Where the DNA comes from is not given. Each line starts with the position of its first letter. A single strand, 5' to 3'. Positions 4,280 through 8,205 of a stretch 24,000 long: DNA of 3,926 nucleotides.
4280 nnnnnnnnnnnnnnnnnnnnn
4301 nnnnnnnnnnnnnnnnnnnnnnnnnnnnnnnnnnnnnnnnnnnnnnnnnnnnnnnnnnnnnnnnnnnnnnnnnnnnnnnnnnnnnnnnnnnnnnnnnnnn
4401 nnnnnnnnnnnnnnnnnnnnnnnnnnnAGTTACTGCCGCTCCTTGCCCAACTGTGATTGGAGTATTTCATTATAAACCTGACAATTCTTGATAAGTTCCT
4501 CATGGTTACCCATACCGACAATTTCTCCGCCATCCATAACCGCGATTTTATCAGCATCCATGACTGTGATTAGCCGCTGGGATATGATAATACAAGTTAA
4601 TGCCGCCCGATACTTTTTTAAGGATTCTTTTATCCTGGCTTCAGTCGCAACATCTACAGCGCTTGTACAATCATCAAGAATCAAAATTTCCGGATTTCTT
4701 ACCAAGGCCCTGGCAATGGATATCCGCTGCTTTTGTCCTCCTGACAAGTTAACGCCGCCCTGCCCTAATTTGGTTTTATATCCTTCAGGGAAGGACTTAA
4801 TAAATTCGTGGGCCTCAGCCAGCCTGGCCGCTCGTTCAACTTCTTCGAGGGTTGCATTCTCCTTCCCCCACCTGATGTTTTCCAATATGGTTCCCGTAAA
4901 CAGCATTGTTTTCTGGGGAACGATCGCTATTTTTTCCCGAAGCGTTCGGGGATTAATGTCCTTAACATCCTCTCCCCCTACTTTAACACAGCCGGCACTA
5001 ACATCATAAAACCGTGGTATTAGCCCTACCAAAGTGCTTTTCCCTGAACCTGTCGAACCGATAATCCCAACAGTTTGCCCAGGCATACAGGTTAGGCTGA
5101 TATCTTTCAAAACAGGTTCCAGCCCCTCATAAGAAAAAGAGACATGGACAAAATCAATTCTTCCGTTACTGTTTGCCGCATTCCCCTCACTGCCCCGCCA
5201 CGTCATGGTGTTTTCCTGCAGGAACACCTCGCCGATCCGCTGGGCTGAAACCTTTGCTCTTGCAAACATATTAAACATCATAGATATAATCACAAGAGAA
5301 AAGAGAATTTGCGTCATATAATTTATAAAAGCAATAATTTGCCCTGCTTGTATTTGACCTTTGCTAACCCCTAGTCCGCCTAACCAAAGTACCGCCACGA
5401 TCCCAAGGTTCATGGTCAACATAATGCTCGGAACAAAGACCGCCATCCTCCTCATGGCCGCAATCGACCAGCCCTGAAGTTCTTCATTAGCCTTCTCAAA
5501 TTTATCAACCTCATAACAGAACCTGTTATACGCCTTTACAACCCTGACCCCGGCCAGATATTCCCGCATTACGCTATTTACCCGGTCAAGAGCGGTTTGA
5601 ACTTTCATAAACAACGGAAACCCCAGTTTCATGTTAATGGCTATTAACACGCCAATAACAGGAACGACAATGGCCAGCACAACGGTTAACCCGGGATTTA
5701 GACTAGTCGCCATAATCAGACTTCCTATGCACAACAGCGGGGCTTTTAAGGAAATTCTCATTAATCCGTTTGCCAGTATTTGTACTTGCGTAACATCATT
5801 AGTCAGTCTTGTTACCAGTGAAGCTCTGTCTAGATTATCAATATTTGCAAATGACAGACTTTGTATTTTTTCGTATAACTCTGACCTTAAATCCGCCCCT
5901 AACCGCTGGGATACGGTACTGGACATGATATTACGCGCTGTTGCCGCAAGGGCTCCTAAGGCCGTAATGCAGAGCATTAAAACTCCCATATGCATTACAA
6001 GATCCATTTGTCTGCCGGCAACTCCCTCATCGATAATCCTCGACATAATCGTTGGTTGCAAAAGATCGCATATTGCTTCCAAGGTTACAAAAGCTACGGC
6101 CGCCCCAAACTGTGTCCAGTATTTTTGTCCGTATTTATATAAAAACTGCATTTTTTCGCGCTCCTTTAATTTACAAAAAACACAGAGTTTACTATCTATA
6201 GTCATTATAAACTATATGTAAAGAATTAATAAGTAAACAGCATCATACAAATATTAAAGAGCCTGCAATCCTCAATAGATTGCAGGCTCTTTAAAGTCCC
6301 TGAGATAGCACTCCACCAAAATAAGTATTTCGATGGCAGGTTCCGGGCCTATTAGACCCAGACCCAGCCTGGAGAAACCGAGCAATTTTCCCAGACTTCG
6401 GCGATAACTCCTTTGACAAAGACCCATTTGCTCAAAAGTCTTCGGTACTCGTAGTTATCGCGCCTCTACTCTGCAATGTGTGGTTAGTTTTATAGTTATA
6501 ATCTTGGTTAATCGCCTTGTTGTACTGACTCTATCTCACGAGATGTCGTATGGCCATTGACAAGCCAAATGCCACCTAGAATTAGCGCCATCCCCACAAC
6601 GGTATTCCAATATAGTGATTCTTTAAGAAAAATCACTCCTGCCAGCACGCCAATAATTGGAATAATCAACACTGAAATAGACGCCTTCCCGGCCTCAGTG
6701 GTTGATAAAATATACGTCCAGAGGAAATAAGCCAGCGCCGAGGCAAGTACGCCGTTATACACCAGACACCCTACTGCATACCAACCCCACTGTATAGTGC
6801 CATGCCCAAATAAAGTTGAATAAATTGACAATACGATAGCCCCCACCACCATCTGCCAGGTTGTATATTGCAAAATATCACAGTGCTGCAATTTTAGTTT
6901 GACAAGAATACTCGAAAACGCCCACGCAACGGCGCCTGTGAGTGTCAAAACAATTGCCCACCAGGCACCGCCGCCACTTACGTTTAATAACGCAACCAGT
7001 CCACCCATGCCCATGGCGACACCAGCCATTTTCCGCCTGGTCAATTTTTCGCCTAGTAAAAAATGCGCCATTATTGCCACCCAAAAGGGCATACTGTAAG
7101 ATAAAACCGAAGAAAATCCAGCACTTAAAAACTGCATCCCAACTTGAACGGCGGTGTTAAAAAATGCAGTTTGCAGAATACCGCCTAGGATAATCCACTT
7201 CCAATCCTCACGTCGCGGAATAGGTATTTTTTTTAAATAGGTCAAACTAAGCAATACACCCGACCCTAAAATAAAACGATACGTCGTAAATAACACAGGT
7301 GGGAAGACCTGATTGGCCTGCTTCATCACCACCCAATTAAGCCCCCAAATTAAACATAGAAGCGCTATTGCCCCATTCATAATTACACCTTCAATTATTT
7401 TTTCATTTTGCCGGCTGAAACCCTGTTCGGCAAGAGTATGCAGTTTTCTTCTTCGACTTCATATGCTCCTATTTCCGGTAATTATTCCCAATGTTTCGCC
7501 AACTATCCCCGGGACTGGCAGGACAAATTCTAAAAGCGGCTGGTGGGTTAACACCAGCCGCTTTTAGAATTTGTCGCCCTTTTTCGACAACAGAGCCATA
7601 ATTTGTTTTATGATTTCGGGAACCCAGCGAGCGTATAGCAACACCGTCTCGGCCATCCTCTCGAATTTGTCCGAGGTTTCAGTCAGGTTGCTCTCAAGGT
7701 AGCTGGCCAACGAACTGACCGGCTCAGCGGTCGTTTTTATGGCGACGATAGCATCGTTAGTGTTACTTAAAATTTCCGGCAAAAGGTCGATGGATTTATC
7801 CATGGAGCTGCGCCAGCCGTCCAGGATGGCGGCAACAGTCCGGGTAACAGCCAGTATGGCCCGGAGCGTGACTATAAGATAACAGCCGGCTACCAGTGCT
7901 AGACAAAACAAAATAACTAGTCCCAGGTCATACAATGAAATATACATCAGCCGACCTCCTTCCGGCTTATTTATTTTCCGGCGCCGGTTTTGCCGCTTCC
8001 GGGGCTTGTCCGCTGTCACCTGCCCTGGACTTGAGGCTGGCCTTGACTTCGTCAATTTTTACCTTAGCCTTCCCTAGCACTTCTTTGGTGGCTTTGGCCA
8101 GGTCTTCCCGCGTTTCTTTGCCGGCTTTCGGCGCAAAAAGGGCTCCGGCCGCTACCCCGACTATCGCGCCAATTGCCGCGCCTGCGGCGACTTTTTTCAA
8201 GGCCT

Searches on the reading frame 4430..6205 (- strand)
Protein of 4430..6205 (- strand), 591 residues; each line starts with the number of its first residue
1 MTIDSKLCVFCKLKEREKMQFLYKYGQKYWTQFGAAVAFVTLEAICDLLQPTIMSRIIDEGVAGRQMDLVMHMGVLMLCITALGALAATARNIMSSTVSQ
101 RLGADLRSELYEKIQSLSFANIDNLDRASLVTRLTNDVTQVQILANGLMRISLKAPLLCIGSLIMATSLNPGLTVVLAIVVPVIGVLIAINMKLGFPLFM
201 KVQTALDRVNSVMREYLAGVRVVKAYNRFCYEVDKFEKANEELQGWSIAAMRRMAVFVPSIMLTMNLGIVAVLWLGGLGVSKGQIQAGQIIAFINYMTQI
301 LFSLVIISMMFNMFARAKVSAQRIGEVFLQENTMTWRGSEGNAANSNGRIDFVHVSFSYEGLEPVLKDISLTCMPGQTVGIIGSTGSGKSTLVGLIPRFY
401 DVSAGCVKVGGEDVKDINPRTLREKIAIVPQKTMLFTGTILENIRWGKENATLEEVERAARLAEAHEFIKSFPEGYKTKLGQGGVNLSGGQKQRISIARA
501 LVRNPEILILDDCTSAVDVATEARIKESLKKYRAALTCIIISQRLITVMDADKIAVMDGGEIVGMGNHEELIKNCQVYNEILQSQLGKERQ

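Call 5: search_protein_families(library=pfam, proteins=[window:4430-6205:-], max_evalue=0.01)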
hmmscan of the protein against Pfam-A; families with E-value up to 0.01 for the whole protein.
window:4430-6205:- (591 aa): 6 families
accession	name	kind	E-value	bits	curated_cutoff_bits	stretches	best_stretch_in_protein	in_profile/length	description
PF00664.28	ABC_membrane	-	1.8e-42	146.4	28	1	35-303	3-273/274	ABC transporter transmembrane region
PF00005.33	ABC_tran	-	5.8e-31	108.4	25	1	366-515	1-137/137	ABC transporter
PF02463.25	SMC_N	-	0.00014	21.8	40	1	486-555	136-209/220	RecF/RecN/SMC N terminal domain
PF09818.15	ABC_ATPase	-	0.00067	19.2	23.2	1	460-559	132-232/283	P-loop domain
PF01935.23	DUF87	-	0.0036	17.9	23.2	1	379-396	26-43/220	Helicase HerA, central domain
PF00006.31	ATP-synt_ab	-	0.0089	16.1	29.5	0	368-400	6-38/213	ATP synthase alpha/beta family, nucleotide-binding domain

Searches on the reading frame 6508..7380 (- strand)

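Call 5: search_protein_families(library=pfam, proteins=[window:6508-7380:-], max_evalue=0.01)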
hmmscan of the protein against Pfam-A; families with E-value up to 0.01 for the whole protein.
window:6508-7380:- (290 aa): 2 families
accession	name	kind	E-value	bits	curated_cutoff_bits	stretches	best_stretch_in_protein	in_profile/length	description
PF00892.27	EamA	-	7.1e-51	172.5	28.2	2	5-131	7-133/135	EamA-like transporter family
PF03151.22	TPT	-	1.4e-05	25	30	1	8-273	6-289/291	Triose-phosphate Transporter family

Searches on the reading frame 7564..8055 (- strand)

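Call 5: search_protein_families(library=pfam, proteins=[window:7564-8055:-], max_evalue=0.01)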
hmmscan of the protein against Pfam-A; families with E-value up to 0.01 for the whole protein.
window:7564-8055:- (163 aa): 1 family
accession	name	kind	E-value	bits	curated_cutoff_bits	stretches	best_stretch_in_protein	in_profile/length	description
PF06103.16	DUF948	-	0.0078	16.8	37.2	0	54-115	11-72/89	Bacterial protein of unknown function (DUF948)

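Call 31: search_protein_families(library=phrogs, proteins=[window:7564-8055:-], max_evalue=0.01)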
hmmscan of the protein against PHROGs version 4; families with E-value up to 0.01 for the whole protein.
window:7564-8055:- (163 aa): 0 families
